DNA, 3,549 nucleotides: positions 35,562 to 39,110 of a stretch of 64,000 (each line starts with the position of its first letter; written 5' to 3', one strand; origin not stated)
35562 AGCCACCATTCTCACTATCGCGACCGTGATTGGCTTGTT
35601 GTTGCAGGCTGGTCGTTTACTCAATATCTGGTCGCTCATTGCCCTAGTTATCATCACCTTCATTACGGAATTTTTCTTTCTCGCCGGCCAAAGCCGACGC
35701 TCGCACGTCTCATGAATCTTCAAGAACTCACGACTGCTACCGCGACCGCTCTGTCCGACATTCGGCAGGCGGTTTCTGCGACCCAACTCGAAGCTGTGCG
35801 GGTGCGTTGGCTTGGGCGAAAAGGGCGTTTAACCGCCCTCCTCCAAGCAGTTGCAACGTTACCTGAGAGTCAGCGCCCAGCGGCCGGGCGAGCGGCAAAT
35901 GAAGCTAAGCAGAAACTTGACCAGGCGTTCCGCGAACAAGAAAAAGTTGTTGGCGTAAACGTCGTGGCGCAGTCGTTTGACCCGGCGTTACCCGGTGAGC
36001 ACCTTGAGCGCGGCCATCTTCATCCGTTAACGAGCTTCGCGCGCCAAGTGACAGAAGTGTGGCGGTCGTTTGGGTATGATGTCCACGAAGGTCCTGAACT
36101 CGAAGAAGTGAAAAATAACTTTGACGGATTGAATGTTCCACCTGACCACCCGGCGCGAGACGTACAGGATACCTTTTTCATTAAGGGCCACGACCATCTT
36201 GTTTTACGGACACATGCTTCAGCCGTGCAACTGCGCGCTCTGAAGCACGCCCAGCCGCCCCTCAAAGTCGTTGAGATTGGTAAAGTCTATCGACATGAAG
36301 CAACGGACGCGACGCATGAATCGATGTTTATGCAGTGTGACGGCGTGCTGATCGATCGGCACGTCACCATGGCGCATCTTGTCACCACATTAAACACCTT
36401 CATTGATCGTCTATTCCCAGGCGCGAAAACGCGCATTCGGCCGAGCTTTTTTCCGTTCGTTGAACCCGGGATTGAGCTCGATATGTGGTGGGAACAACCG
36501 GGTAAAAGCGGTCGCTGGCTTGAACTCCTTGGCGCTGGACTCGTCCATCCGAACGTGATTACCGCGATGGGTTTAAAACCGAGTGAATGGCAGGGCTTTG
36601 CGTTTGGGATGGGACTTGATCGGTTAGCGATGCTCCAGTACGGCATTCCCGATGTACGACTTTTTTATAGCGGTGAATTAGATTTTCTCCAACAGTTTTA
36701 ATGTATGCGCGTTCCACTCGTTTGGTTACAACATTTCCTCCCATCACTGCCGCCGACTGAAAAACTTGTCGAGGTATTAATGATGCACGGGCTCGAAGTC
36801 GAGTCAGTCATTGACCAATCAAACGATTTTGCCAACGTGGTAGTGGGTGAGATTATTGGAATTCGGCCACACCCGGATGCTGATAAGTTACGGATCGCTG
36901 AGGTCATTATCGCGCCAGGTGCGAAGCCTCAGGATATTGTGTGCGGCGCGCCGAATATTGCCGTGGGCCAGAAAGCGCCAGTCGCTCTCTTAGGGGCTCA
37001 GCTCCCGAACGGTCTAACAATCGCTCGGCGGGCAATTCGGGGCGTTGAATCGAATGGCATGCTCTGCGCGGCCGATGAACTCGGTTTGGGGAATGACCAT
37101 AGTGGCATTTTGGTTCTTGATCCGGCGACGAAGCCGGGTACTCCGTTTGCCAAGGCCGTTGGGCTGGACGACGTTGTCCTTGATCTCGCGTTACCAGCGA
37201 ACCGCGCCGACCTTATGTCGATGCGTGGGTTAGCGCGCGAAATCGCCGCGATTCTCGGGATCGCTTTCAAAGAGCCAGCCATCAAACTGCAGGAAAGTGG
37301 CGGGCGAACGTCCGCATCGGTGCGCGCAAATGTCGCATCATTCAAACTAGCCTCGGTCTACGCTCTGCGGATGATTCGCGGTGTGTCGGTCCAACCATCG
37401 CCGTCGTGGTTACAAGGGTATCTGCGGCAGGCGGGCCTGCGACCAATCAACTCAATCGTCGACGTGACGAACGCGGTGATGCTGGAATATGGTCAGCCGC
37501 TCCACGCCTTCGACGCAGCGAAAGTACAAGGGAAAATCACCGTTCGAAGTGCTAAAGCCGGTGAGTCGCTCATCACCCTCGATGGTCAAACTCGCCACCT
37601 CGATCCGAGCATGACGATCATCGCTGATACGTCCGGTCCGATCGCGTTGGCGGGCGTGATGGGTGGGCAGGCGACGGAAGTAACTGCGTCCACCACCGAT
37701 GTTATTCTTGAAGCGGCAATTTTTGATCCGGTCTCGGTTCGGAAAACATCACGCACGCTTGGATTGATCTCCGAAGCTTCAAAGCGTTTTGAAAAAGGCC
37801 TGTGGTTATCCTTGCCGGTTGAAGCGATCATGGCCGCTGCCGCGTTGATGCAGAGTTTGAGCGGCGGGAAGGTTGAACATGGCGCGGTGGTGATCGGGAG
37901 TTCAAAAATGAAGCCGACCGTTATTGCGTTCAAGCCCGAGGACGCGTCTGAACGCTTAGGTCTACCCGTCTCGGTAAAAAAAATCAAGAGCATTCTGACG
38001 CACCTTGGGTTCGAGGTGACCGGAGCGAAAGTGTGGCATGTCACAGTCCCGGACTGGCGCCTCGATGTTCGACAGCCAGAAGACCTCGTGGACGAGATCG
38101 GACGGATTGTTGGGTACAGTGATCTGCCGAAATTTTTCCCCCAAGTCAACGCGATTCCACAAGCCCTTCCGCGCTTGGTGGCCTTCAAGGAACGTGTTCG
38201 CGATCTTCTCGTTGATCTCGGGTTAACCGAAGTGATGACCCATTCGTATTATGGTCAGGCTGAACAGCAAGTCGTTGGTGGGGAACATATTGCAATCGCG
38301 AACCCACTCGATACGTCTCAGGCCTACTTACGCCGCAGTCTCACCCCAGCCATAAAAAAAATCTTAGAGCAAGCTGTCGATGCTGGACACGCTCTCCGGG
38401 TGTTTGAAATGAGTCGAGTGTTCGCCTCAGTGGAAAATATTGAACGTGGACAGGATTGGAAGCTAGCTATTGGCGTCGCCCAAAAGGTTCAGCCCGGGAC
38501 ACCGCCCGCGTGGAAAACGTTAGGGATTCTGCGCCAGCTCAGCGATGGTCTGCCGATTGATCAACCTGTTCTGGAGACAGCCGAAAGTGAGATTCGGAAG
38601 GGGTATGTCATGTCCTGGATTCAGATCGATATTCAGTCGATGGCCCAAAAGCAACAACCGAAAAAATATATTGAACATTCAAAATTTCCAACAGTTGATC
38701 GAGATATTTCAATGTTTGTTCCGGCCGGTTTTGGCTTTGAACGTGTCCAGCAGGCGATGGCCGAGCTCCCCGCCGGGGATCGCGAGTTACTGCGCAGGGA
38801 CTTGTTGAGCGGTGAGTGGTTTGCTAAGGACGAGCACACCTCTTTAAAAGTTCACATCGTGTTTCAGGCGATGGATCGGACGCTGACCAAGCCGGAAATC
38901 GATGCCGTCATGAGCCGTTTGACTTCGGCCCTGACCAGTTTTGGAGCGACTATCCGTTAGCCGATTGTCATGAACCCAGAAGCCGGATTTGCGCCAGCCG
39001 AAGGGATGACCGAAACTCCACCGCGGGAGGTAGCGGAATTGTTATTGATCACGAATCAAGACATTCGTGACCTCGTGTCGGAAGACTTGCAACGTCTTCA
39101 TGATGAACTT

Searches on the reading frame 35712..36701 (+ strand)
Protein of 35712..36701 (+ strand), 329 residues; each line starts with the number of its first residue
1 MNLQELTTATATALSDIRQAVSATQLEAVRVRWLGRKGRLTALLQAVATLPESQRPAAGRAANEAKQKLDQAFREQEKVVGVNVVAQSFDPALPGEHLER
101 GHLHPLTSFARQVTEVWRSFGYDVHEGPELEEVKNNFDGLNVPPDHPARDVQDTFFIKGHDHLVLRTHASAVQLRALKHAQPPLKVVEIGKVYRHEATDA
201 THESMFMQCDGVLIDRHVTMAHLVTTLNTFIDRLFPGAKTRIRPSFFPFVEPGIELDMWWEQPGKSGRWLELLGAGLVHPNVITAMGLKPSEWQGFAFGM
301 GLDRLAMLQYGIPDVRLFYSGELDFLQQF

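Call 8: search_protein_families(library=pfam, proteins=[window:35712-36701:+], max_evalue=0.001)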
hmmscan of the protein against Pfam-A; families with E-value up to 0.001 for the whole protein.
window:35712-36701:+ (329 aa): 2 families
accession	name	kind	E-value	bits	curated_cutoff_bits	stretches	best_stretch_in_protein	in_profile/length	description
PF01409.25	tRNA-synt_2d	-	2e-85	286.7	19.8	1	89-329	2-246/246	tRNA synthetases class II core domain (F)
PF02912.23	Phe_tRNA-synt_N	-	2.2e-17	63.2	22.3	1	23-79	3-59/69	Aminoacyl tRNA synthetase class II, N-terminal domain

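Call 9: search_protein_families(library=ncbifam, proteins=[window:35712-36701:+], max_evalue=0.001)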
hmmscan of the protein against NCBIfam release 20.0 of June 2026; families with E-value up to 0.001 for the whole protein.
window:35712-36701:+ (329 aa): 6 families
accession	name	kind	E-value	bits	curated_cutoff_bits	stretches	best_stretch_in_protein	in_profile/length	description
TIGR00468.1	pheS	equivalog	7.4e-84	281.7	237.45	1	43-329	5-322/324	phenylalanine--tRNA ligase subunit alpha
NF003210.0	PRK04172.1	equivalog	3.4e-58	197.7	350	2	162-328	331-490/496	phenylalanine--tRNA ligase subunit alpha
NF051887.1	PheS_related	equivalog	8.8e-47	159.9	300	1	104-329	12-239/349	PheS-related mystery ligase SrmL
TIGR00469.1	pheS_mito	equivalog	8.1e-37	126.9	258.35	2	239-329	258-343/451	phenylalanine--tRNA ligase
TIGR00470.1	sepS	equivalog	8.7e-05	21.1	380.65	1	166-317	186-339/533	O-phosphoserine--tRNA ligase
TIGR00442.1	hisS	equivalog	0.00019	20.5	286.75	1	109-212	20-126/406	histidine--tRNA ligase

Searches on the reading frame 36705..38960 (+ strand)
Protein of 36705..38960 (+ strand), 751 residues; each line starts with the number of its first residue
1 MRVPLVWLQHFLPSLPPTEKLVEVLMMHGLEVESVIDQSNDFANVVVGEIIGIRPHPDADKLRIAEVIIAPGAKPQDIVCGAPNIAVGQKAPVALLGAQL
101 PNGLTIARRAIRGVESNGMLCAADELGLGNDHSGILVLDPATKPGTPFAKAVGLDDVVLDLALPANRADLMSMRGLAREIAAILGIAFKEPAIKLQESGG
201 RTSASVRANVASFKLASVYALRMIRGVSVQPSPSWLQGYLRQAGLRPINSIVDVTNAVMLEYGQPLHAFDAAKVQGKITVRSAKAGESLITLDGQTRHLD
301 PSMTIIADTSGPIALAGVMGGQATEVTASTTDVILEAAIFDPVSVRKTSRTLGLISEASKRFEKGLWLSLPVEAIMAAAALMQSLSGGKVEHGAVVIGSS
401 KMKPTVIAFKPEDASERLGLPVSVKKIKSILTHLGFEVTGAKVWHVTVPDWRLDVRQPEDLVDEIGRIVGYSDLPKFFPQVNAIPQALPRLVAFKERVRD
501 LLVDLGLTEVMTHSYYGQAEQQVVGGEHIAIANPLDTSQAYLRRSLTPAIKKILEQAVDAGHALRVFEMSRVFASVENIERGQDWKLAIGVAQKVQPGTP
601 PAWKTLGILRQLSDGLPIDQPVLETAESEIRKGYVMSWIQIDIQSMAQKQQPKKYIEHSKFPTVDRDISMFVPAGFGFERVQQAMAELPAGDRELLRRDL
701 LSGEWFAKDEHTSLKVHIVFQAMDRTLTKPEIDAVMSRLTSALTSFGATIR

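Call 8: search_protein_families(library=pfam, proteins=[window:36705-38960:+], max_evalue=0.001)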
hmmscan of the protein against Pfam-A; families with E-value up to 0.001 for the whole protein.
window:36705-38960:+ (751 aa): 6 families
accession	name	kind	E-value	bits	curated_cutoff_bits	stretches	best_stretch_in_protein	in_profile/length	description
PF03483.22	B3_4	-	2.4e-66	223.1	29.3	1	217-387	3-174/174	B3/4 domain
PF03484.21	B5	-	4.7e-19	68.8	28.6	1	407-471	1-67/67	tRNA synthetase B5 domain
PF01588.26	tRNA_bind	-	1.3e-17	64.1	27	1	45-146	1-95/96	Putative tRNA binding domain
PF17759.6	tRNA_synthFbeta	-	3e-16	60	22.4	1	474-597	1-131/214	Phenylalanyl tRNA synthetase beta chain CLM domain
PF03147.19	FDX-ACB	-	9.5e-11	42.4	31.1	1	659-751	1-94/94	Ferredoxin-fold anticodon binding domain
PF18262.7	PhetRS_B1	-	0.0006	20.4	26.8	0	154-181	51-78/83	Phe-tRNA synthetase beta subunit B1 domain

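Call 9: search_protein_families(library=ncbifam, proteins=[window:36705-38960:+], max_evalue=0.001)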
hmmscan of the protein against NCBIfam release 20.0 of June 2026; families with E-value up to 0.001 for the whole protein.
window:36705-38960:+ (751 aa): 8 families
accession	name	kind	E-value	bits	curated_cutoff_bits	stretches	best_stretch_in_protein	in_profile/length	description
TIGR00472.1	pheT_bact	equivalog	3.6e-178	594.4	402.65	2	1-593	1-598/798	phenylalanine--tRNA ligase subunit beta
NF001882.0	PRK00629.5-4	equivalog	3.7e-47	161.1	527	1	12-519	14-503/725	phenylalanine--tRNA ligase subunit beta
NF045760.1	YtpR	equivalog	1.7e-31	109.5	100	1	36-148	75-185/185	YtpR family tRNA-binding protein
TIGR00471.1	pheT_arch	equivalog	3.9e-18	65.2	282.65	1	380-583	253-460/551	phenylalanine--tRNA ligase subunit beta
NF001879.0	PRK00629.5-1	equivalog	1.2e-14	53.8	840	1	19-189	20-192/718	phenylalanine--tRNA ligase subunit beta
NF045867.1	PheT_Nterm_rel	equivalog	1.9e-12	47.5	120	1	39-128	83-170/171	TyrS-associated PheT N-terminal domain-related protein TapR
NF051887.1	PheS_related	equivalog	0.00039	19.6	300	0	645-743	235-346/349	PheS-related mystery ligase SrmL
NF001100.0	PRK00133.1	equivalog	0.00097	17.8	587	0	40-145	574-672/676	methionine--tRNA ligase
